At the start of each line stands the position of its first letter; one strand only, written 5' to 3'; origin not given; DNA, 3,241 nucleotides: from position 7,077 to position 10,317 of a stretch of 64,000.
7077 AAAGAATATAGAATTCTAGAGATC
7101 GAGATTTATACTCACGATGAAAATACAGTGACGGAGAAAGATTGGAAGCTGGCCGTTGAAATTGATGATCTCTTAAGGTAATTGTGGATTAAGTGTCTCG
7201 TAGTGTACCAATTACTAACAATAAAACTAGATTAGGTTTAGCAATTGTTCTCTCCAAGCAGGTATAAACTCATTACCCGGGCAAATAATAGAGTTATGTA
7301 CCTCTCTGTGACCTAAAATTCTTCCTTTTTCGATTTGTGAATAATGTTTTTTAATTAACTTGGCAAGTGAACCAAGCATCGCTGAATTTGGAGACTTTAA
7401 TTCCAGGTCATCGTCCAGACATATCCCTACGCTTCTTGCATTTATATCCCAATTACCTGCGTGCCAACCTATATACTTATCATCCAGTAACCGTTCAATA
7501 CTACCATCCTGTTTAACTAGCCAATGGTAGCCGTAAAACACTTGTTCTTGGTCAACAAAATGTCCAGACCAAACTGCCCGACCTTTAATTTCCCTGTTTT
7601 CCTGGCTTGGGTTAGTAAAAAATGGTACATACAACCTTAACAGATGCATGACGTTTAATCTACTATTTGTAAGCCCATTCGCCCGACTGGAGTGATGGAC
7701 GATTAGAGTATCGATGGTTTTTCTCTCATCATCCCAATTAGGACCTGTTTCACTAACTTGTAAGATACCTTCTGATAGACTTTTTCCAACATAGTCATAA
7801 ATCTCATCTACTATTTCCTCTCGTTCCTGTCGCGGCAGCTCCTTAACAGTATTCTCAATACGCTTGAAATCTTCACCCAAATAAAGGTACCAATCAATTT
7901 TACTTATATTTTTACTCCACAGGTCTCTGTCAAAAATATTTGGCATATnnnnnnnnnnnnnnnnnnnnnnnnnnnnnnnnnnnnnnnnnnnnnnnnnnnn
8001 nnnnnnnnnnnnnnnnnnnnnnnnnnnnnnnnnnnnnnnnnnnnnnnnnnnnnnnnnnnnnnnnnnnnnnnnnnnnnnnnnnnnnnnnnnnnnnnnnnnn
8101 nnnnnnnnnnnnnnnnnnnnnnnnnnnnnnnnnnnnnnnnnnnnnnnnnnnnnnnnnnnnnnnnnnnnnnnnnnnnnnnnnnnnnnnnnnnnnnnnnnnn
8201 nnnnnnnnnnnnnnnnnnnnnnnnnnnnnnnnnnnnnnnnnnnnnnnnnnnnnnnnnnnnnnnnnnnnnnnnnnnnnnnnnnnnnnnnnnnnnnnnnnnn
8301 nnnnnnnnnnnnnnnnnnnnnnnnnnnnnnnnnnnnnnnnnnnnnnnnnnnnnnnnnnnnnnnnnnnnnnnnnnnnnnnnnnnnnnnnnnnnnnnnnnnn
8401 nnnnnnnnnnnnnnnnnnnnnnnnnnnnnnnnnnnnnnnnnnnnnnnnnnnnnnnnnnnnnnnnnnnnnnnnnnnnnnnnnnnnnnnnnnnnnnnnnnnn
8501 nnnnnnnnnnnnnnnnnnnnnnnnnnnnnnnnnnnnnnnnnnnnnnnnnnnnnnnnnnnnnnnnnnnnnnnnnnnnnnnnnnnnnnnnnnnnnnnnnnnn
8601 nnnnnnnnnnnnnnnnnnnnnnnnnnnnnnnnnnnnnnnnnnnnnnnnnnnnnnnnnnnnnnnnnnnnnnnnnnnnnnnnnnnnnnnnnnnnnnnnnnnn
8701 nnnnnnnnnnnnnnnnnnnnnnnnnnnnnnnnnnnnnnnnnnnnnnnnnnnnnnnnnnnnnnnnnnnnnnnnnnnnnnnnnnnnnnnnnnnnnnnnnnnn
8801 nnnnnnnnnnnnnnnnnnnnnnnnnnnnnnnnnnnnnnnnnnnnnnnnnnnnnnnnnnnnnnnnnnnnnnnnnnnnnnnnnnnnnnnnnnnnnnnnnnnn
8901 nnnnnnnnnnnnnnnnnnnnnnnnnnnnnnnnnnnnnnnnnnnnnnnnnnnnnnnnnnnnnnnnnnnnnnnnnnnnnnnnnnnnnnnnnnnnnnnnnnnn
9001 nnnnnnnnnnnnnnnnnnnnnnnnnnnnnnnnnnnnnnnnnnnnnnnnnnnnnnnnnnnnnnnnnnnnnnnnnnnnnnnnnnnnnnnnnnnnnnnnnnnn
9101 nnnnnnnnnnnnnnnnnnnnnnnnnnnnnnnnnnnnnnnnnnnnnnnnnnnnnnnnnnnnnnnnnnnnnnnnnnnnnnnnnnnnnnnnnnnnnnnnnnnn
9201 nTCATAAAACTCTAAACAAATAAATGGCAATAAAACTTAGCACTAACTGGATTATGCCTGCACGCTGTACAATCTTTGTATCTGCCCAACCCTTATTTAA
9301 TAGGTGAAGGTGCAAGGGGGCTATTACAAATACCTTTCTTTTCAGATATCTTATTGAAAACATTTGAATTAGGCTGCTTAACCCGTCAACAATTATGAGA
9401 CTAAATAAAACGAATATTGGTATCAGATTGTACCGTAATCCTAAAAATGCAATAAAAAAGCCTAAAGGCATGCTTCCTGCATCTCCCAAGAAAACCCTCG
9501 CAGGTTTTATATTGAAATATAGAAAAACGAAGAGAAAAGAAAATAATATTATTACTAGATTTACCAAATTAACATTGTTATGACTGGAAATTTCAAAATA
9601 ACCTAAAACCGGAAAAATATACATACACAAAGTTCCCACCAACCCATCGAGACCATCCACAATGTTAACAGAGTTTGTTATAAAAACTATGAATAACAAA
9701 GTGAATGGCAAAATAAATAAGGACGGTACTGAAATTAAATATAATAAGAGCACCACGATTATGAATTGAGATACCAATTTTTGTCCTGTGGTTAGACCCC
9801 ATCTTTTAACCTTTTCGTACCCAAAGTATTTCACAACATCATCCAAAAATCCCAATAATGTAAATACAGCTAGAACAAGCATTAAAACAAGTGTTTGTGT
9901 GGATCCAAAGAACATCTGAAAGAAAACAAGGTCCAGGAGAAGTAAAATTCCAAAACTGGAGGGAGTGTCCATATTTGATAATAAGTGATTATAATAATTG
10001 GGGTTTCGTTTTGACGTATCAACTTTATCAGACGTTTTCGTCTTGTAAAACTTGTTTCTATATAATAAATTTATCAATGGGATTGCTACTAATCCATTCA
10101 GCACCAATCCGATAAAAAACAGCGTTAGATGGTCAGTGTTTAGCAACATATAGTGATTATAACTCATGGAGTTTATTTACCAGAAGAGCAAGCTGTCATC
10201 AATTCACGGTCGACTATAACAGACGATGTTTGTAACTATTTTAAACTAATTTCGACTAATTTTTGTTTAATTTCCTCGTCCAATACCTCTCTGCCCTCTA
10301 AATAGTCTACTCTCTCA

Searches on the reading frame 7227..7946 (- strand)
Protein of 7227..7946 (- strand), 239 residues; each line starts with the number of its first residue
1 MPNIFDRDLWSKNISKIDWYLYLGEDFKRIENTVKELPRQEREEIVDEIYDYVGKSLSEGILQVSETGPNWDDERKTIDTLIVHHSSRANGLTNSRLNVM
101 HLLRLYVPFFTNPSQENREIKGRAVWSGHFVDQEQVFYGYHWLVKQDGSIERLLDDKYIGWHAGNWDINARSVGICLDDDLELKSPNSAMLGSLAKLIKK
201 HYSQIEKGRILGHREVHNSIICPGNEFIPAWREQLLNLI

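Call 89: search_protein_families(library=pfam, proteins=[window:7227-7946:-], max_evalue=0.00001)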
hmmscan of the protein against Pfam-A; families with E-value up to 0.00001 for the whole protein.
window:7227-7946:- (239 aa): 1 family
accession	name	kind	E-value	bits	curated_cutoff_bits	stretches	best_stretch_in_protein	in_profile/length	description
PF01510.30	Amidase_2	-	1.3e-17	64.8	26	1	77-225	4-131/131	N-acetylmuramoyl-L-alanine amidase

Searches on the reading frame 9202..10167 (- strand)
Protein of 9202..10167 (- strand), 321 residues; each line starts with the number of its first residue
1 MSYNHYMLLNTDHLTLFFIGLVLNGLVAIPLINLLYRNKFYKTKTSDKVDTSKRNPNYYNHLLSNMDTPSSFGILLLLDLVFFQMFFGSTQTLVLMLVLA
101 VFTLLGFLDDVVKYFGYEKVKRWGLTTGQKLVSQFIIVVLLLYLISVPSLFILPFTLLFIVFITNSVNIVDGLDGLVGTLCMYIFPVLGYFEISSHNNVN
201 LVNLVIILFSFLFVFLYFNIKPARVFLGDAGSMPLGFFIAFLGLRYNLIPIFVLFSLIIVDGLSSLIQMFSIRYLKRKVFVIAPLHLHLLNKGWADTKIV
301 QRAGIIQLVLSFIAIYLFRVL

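Call 89: search_protein_families(library=pfam, proteins=[window:9202-10167:-], max_evalue=0.00001)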
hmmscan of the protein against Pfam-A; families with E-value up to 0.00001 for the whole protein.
window:9202-10167:- (321 aa): 1 family
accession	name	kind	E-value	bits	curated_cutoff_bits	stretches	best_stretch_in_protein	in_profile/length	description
PF00953.26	Glycos_transf_4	-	1.8e-24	87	27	1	93-245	2-158/160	Glycosyl transferase family 4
